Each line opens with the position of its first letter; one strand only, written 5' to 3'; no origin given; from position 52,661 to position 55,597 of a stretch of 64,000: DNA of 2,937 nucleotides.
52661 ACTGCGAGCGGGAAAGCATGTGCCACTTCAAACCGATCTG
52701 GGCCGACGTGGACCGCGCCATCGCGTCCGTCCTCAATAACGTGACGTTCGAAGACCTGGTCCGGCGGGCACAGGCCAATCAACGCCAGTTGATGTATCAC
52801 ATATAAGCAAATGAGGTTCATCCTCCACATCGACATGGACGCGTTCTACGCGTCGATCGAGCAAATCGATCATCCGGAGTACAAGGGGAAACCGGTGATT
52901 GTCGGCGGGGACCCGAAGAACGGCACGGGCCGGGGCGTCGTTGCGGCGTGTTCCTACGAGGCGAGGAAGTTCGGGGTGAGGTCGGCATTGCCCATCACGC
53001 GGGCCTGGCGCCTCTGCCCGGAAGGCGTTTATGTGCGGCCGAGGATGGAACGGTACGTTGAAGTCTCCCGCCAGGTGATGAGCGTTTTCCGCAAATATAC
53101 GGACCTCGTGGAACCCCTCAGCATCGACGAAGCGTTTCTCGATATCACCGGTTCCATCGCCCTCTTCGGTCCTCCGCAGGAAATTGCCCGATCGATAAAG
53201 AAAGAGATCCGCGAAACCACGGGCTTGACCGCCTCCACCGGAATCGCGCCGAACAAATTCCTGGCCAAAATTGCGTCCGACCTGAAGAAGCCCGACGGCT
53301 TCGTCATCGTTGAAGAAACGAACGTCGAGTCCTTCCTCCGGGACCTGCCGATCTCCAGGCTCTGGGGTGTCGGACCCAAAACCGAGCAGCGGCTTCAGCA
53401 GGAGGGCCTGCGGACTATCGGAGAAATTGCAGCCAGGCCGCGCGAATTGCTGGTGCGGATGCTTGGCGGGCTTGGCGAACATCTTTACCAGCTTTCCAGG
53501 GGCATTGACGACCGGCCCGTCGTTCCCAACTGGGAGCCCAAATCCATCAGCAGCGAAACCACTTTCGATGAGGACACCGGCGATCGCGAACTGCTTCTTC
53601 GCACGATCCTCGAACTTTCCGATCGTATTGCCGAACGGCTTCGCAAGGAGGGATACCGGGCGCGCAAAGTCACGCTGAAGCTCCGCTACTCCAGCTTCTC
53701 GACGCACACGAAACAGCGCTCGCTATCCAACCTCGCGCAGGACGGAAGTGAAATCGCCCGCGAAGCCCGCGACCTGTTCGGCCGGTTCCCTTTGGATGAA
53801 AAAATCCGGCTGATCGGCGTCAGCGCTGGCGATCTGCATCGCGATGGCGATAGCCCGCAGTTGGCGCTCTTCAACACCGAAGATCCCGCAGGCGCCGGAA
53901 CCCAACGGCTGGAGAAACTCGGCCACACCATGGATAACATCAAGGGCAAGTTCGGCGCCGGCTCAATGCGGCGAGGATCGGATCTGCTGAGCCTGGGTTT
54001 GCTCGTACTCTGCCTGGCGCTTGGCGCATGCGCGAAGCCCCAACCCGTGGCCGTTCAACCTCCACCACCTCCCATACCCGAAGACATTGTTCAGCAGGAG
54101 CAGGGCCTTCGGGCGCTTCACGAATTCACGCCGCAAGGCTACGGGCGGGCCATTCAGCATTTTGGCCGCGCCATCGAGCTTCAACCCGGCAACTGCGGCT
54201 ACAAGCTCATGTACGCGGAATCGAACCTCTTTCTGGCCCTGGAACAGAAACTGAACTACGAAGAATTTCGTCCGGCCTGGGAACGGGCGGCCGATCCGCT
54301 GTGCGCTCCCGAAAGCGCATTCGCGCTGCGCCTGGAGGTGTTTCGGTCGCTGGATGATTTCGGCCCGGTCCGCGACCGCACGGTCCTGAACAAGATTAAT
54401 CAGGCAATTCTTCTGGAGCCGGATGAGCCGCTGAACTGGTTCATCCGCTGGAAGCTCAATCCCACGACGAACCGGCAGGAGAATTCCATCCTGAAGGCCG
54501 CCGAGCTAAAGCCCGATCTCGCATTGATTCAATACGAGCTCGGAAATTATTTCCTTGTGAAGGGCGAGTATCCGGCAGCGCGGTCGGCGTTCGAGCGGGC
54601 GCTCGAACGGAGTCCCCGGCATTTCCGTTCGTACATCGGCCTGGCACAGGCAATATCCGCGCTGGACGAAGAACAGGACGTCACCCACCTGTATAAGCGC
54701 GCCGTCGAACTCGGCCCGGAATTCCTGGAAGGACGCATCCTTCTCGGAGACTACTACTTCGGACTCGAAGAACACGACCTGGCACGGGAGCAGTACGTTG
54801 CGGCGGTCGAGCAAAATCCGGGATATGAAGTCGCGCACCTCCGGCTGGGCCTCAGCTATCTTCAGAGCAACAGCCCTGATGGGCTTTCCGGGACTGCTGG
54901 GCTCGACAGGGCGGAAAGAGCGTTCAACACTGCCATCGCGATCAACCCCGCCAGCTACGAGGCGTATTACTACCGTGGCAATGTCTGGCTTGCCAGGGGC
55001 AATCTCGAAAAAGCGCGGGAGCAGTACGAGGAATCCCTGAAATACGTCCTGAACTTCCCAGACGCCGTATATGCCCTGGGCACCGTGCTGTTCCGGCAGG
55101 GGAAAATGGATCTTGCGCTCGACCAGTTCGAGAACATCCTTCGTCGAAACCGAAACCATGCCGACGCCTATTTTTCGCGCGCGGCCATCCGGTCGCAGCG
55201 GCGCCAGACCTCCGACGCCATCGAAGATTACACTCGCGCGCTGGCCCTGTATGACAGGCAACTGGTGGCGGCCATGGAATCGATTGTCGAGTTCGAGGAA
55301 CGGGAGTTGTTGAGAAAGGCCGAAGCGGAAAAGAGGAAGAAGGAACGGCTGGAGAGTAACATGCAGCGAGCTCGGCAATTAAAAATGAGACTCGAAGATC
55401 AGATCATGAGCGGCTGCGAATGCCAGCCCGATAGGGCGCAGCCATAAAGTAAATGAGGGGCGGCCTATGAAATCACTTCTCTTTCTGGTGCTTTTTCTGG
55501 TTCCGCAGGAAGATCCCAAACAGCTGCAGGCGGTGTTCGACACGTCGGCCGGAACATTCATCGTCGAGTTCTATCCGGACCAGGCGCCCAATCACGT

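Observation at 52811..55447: dinB reading frame runs straight into a lipobox/hydrophobic segment and a TPR domain with no stop codon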

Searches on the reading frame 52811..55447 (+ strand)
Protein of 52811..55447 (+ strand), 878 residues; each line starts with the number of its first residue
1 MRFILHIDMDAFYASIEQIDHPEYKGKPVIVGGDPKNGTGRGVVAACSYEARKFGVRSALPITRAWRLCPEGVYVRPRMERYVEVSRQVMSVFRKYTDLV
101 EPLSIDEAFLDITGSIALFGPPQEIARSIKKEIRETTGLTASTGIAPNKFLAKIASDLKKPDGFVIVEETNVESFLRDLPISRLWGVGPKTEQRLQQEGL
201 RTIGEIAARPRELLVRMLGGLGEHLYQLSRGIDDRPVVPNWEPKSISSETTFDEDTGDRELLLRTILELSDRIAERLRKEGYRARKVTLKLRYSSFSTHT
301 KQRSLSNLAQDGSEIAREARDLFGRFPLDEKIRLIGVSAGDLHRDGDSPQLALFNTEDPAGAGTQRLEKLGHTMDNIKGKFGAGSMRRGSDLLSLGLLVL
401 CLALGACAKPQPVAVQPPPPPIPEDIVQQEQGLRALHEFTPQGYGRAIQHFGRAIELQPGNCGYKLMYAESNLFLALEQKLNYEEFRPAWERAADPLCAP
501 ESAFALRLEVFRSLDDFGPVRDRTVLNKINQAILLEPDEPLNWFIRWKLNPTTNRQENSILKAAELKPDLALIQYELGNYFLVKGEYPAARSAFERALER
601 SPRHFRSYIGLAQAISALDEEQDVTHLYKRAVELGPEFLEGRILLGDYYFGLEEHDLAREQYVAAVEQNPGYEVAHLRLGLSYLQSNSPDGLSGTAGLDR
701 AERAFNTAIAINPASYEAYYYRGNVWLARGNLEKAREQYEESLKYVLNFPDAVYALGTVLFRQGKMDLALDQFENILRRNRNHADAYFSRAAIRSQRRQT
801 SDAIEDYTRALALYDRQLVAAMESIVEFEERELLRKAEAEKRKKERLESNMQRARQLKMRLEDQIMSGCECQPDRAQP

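Call 4: search_protein_families(library=pfam, proteins=[window:52811-55447:+], max_evalue=0.01)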
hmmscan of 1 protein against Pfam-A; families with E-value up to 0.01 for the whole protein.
window:52811-55447:+ (878 aa): 22 families
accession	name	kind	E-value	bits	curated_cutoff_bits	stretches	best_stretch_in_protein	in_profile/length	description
PF00817.25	IMS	-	1.6e-53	181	23.2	1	7-157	1-148/148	impB/mucB/samB family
PF11799.13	IMS_C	-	2e-29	102.6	20.7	1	243-353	1-109/109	impB/mucB/samB family C-terminal domain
PF00515.34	TPR_1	-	2.9e-28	96.9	27.8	4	784-814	1-31/34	Tetratricopeptide repeat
PF07719.23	TPR_2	-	6.9e-28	94.9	27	2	717-745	2-30/34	Tetratricopeptide repeat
PF13432.12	TPR_16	-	1.7e-23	83.1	32.7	4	698-742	13-57/65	Tetratricopeptide repeat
PF13414.12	TPR_11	-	2e-21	75.8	26.8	2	723-764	1-42/42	TPR repeat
PF13431.12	TPR_17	-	9.5e-21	72.7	24.4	1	704-737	1-34/34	Tetratricopeptide repeat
PF14559.12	TPR_19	-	4.7e-15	56.1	25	2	699-745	8-54/68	Tetratricopeptide repeat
PF13428.12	TPR_14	-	1.6e-13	50.3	23.5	1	574-614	4-44/44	Tetratricopeptide repeat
PF13424.12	TPR_12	-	1.7e-12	47.8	30.1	2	754-815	6-76/77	Tetratricopeptide repeat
PF13181.12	TPR_8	-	4.8e-10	39.2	25.7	0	643-670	5-32/34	Tetratricopeptide repeat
PF23914.1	TPR_CcmH_CycH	-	2.4e-09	37.7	42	0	706-815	40-152/158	Cytochrome c-type biogenesis protein H TPR domain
PF25062.1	ARM_TT21_N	-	8.8e-09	35.9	40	1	714-825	98-209/222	Tetratricopeptide repeat protein 21 N-terminal ARM repeat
PF11798.14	IMS_HHH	-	3.9e-08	33.5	24.4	1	170-197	2-29/32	IMS family HHH motif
PF13371.12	TPR_9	-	4.9e-06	26.9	35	0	760-821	5-67/73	Tetratricopeptide repeat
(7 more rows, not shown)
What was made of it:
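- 54080..55414 (+): TPR superhelix, aa 424-868, with two invariant cysteines (C462, C498). Pfam TPR families (call 4).
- On DNA polymerase IV (DinB, Y-family): Pfam IMS, IMS_HHH and IMS_C (call 4).
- On TPR repeat proteins: TPR_1 97 bits, TPR_2 95 bits, TPR_16 83 bits (call 4).
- Checked: Pfam places IMS at aa 7-157, IMS_HHH at 170-197 and IMS_C at 243-353, with TPR families from about aa 570 to 830 (call 4).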

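Call 5: search_protein_families(library=ncbifam, proteins=[window:52811-55447:+], max_evalue=0.01)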
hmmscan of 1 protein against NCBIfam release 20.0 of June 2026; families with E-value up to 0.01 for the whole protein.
window:52811-55447:+ (878 aa): 29 families (the best 25 are shown)
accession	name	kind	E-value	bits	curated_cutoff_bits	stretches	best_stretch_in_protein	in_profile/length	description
NF002677.0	PRK02406.1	equivalog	1.3e-118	396.2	256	1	1-343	5-344/357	DNA polymerase IV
NF002751.0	PRK02794.1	equivalog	7.2e-113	377.6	371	1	4-391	40-417/425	DNA polymerase IV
NF002882.0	PRK03348.1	equivalog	3.6e-112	375.5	389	1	2-362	5-361/461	DNA polymerase IV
NF010731.0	PRK14133.1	equivalog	1.4e-108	363.3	362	1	2-355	3-348/352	DNA polymerase IV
NF003015.0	PRK03858.1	subfamily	4.4e-106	355.3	367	1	4-391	9-385/399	DNA polymerase IV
NF002848.0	PRK03103.1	subfamily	5.9e-103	344.5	381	1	2-397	4-397/410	DNA polymerase IV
NF002492.0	PRK01810.1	equivalog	9.8e-98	327.6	399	1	2-392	10-395/412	DNA polymerase IV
NF002883.0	PRK03352.1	equivalog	2e-84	283.7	330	1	2-339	5-339/347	DNA polymerase IV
NF002292.0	PRK01216.1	equivalog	8.2e-54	182.9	339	1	4-260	3-259/351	DNA polymerase IV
NF002955.0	PRK03609.1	subfamily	3.9e-32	111.7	431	1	6-386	4-389/422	translesion error-prone DNA polymerase V subunit UmuC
TIGR02917.1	PEP_TPR_lipo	equivalog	8.8e-27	93.4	312.2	1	566-833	51-311/899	XrtA/PEP-CTERM system TPR-repeat protein PrsT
TIGR02521.1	type_IV_pilW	equivalog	1.5e-17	64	154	2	676-858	34-209/234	type IV pilus biogenesis/stability protein PilW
NF040959.1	MamA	equivalog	2e-16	60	200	2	705-813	60-168/204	magnetosome protein MamA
TIGR00990.1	3a0801s09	subfamily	1.1e-12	47.4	757.25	2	699-816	382-499/615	mitochondrial import receptor subunit TOM70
TIGR02552.1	LcrH_SycD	equivalog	1.6e-10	40.8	104.8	1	751-816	19-84/136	SycD/LcrH family type III secretion system chaperone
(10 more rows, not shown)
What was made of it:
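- On DNA polymerase IV (DinB, Y-family): NF002751: 378 bits against 371 (call 5).
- On Named TPR lipoprotein families (PrsT, PilW, NlpI, LapB, Tgl, GltE): PrsT 93 bits against 312, PilW 64 against 154, NlpI 38 against 250, LapB 29 against 363 (call 5).
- Checked: NCBIfam DNA polymerase IV equivalogs cover aa 1-397 (call 5).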

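Call 6: find_homologous_proteins(query=window:52811-55447:+)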
Query window:52811-55447:+ (878 aa): 1266 proteins with E <= 0.001 among 8000 candidates; the best 120 are listed.
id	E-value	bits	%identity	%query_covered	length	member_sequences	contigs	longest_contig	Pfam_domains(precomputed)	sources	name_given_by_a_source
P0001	0.0e+0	1723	89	99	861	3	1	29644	PF25063.1,PF13431.13,PF23914.2,PF25062.2,PF11799.14,PF13414.13,PF00817.26,PF21999.3,PF13428.13,PF14559.13,PF13371.13,PF11798.15,PF00515.35,PF13424.13,PF21033.5,PF13432.13,PF13181.13,PF07719.24,PF13174.13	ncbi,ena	-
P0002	1.6e-187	644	62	55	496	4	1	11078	PF25063.1,PF13431.13,PF23914.2,PF25060.1,PF25062.2,PF13414.13,PF13428.13,PF13374.13,PF07721.21,PF14559.13,PF26725.1,PF00515.35,PF12895.14,PF13424.13,PF21033.5,PF13432.13,PF13181.13,PF07719.24,PF13174.13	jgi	jgi:tetratricopeptide (TPR) repeat protein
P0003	1.5e-117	412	48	26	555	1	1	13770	PF11799.14,PF10391.16,PF00817.26,PF11798.15,PF21999.3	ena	-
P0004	2.1e-114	402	51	44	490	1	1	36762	PF11799.14,PF00817.26,PF11798.15,PF21999.3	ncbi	-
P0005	3.3e-110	388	51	44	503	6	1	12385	PF11799.14,PF00817.26,PF11798.15,PF21999.3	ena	-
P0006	9.1e-110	386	40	35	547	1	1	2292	PF11799.14,PF00817.26,PF11798.15,PF21999.3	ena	-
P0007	4.0e-105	371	50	45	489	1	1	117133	PF21704.4,PF11799.14,PF00817.26,PF11798.15,PF21999.3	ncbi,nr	ncbi:MAG TPA: DNA polymerase IV [Pirellulales bacterium]|nr:DNA polymerase IV [Pirellulales bacteriu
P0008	4.1e-105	371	50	45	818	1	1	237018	PF11799.14,PF00817.26,PF11798.15,PF21999.3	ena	-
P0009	3.9e-104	368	45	49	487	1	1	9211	PF11799.14,PF00817.26,PF11798.15,PF20114.5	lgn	-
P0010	3.2e-102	361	51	43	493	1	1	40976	PF11799.14,PF00817.26,PF11798.15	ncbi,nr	ncbi:MAG: DNA polymerase IV [Myxococcaceae bacterium]|nr:DNA polymerase IV [Myxococcaceae bacterium]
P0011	2.1e-101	359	49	44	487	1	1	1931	PF11799.14,PF00817.26,PF11798.15,PF21999.3,PF20114.5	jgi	jgi:DNA polymerase IV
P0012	2.7e-101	358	53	39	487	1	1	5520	PF11799.14,PF00817.26,PF11798.15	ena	-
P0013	8.4e-101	357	48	44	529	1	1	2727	PF11799.14,PF00817.26,PF11798.15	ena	-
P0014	3.0e-100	355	48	44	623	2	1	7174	PF00892.27,PF21704.4,PF11799.14,PF00817.26,PF11798.15,PF21999.3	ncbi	-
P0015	9.7e-99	350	47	45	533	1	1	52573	PF13811.12,PF11799.14,PF00817.26,PF11798.15,PF21999.3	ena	-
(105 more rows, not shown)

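Call 7: find_encoding_contigs(protein=window:52811-55447:+, flank=5000, max_places=6)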
Protein window:52811-55447:+ (878 aa): 2 contigs read that carry it; 1 place shown.
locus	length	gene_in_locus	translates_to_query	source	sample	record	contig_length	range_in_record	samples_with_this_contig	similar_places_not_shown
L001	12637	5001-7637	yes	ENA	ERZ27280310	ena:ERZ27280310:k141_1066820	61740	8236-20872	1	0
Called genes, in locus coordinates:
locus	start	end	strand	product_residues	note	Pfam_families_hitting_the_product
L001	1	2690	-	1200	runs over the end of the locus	-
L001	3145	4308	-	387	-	-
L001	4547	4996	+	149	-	PF02082:Rrf2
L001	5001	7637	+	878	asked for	PF00817:IMS, PF11798:IMS_HHH, PF21999:IMS_HHH_1 (weak), PF11799:IMS_C, PF13432:TPR_16 (weak), PF25062:ARM_TT21_N (weak), PF13414:TPR_11 (weak), PF13432:TPR_16 (weak), +10 more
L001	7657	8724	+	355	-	PF00160:Pro_isomerase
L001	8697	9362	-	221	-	PF00702:Hydrolase, PF12710:HAD, PF13419:HAD_2, PF13242:Hydrolase_like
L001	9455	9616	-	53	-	-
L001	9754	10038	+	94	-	-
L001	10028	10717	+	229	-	PF04028:DUF374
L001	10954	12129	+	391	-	PF00581:Rhodanese, PF00899:ThiF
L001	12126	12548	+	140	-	-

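Call 9: find_encoding_contigs(protein=P0001, flank=6000, max_places=6)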
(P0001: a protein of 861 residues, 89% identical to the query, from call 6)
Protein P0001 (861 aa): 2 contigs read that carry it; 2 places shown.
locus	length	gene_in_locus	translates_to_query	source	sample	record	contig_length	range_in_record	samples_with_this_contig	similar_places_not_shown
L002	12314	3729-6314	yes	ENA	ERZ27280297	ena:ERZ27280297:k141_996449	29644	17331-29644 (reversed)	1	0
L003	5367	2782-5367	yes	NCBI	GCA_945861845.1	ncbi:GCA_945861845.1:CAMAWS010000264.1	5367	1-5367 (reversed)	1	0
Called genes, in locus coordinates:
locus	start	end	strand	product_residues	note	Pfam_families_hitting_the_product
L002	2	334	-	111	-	?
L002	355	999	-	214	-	-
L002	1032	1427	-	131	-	PF19649:DUF6152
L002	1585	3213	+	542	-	PF07719:TPR_2 (faint)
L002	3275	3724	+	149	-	PF02082:Rrf2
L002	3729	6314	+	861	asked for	PF00817:IMS, PF11798:IMS_HHH (weak), PF21999:IMS_HHH_1 (weak), PF11799:IMS_C, PF13432:TPR_16, PF25062:ARM_TT21_N (weak), PF13414:TPR_11 (weak), PF13424:TPR_12 (weak), +12 more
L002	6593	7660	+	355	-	PF00160:Pro_isomerase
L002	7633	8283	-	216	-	PF00702:Hydrolase, PF12710:HAD (weak), PF13419:HAD_2, PF13242:Hydrolase_like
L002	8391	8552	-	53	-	-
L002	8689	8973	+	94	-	-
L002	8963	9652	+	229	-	PF04028:DUF374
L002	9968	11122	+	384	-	PF00581:Rhodanese, PF00899:ThiF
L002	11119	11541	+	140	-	-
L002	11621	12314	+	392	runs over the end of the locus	PF02515:CoA_transf_3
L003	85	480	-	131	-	PF19649:DUF6152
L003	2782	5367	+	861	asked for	PF00817:IMS, PF11798:IMS_HHH (weak), PF21999:IMS_HHH_1 (weak), PF11799:IMS_C, PF13432:TPR_16, PF25062:ARM_TT21_N (weak), PF13414:TPR_11 (weak), PF13424:TPR_12 (weak), +12 more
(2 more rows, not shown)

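Call 10: find_encoding_contigs(protein=P0002, flank=6000, max_places=6)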
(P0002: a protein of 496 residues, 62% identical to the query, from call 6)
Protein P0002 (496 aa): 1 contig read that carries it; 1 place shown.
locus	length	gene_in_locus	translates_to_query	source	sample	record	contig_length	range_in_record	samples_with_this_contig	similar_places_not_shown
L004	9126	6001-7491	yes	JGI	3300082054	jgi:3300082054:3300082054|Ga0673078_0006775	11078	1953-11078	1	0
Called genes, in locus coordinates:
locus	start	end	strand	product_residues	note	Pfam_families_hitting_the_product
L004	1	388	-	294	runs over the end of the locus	PF01259:SAICAR_synt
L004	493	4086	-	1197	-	-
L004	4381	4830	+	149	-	PF02082:Rrf2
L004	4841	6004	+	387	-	PF00817:IMS, PF14520:HHH_5 (faint), PF11798:IMS_HHH, PF21999:IMS_HHH_1, PF11799:IMS_C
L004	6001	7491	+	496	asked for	PF12895:ANAPC3 (faint), PF13424:TPR_12 (faint), PF13428:TPR_14 (faint), PF25063:ARM_TT21_C (weak), PF13432:TPR_16, PF13414:TPR_11, PF13432:TPR_16, PF00515:TPR_1 (weak), +12 more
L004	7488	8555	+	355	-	PF00160:Pro_isomerase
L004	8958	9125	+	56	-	?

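Call 46: search_protein_representatives(protein=window:52811-55447:+)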
Query: 878 residues. Proteins with E-value up to 0.001 (for the whole library): 119770; up to 1e-10: 33682; up to 1e-30: 6661. The best 150 are listed.
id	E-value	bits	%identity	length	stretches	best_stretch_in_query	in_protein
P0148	1.9e-155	535.8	57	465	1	398-861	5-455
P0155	2.6e-146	505.5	57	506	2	500-865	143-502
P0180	7.0e-118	411.5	52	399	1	2-390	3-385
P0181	4.6e-116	405.5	46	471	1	396-863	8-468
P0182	2.4e-115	403.1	52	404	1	2-390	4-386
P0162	1.2e-114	400.8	45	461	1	398-860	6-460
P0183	2.8e-111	389.6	50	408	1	2-390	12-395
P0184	2.7e-109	383.1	51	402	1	1-390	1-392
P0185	5.1e-109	382.2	49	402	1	2-390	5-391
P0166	5.2e-109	382.1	45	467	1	395-864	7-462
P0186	4.5e-107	375.7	53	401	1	4-391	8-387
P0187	1.7e-106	373.8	50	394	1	2-392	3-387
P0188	5.2e-106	372.2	47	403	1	2-392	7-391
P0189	3.8e-105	369.4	49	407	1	2-383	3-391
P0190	1.2e-104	367.8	78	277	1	1-209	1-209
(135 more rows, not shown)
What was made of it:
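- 52811..53989 (+): DNA polymerase IV module, aa 1-393. It is complete to its natural C-terminus. Catalytic DMD (aa 8-10) and SIDE (aa 104-107) are present. DinB homologues in the 1.84-billion-protein library end at query residues 383-393 (call 46).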

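Call 47: predict_structure(alignment_id=A3)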
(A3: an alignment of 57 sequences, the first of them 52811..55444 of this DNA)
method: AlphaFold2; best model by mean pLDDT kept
length: 878 residues; sequences in the alignment: 57
mean_pLDDT: 75.5   pTM: 0.61
mean pLDDT of the five models: 75.5, 73.2, 71.8, 71.4, 69.2
residues with pLDDT >= 90: 413; 70-90: 140; 50-70: 138; < 50: 187
segments of 3 or more residues with pLDDT < 50: 1-6, 97-134, 136-172, 231-256, 294-301, 308-310, 328-330, 332-340, 347-390, 870-873, 875-878
pLDDT, mean of each block of 10 residues (from residue 1): 48 80 89 74 78 82 85 84 71 53 34 32 39 38 28 36 31 61 62 80 79 74 63 31 35 48 62 61 58 43 53 57 56 47 43 27 36 42 42 68 65 70 96 97 98 98 97 96 94 91 95 78 85 97 92 71 96 97 96 98 97 96 96 96 97 95 97 97 83 82 98 98 97 98 95 98 98 97 98 97 98 98 96 93 96 98 83 45
secondary structure, 60 per line:
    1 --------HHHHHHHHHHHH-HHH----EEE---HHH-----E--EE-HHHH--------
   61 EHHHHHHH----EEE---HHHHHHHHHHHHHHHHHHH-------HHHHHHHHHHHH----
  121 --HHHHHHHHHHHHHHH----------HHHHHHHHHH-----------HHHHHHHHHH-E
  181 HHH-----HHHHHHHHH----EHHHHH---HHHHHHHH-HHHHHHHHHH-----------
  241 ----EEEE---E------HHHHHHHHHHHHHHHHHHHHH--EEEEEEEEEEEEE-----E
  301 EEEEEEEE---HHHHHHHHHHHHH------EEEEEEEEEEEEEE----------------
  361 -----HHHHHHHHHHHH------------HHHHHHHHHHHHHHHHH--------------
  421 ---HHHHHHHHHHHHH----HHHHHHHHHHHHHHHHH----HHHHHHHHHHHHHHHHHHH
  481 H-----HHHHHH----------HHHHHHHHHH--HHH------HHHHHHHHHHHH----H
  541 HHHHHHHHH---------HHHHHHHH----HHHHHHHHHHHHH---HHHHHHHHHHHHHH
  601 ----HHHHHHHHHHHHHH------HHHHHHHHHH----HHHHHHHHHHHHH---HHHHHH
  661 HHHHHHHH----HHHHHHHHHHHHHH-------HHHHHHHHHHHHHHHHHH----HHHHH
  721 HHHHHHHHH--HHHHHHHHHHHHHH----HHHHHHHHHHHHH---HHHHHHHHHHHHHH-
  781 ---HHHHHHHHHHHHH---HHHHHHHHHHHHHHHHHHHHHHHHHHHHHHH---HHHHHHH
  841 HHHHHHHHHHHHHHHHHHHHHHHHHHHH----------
elements in order (helices of 4 or more, strands of 3 or more residues): H9-20 E29-31 H49-52 H62-68 E73-75 H79-97 H105-116 H123-137 H148-157 H169-178 H189-197 H203-207 H211-218 H220-229 E245-248 H259-279 E282-294 E300-308 H312-324 E331-344 H366-377 H390-406 H424-436 H441-457 H462-481 H487-492 H503-512 H524-535 H540-549 H559-566 H571-583 H587-600 H605-618 H625-634 H639-651 H655-668 H673-686 H694-711 H716-729 H732-745 H750-762 H766-779 H784-796 H800-830 H834-868
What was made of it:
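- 54032..54079 (+): Proline-rich tether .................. (aa 408-423). Coil in the AF2 model (call 47).
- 54080..55414 (+): AF2 pLDDT above 90 over most of this span (call 47).
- On TPR repeat proteins: AF2 helical repeats at pLDDT above 90 (call 47).
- Tried and rejected: The AF2 model is good for the TPR half but poor for the DinB half because the alignment there is shallow (call 47).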
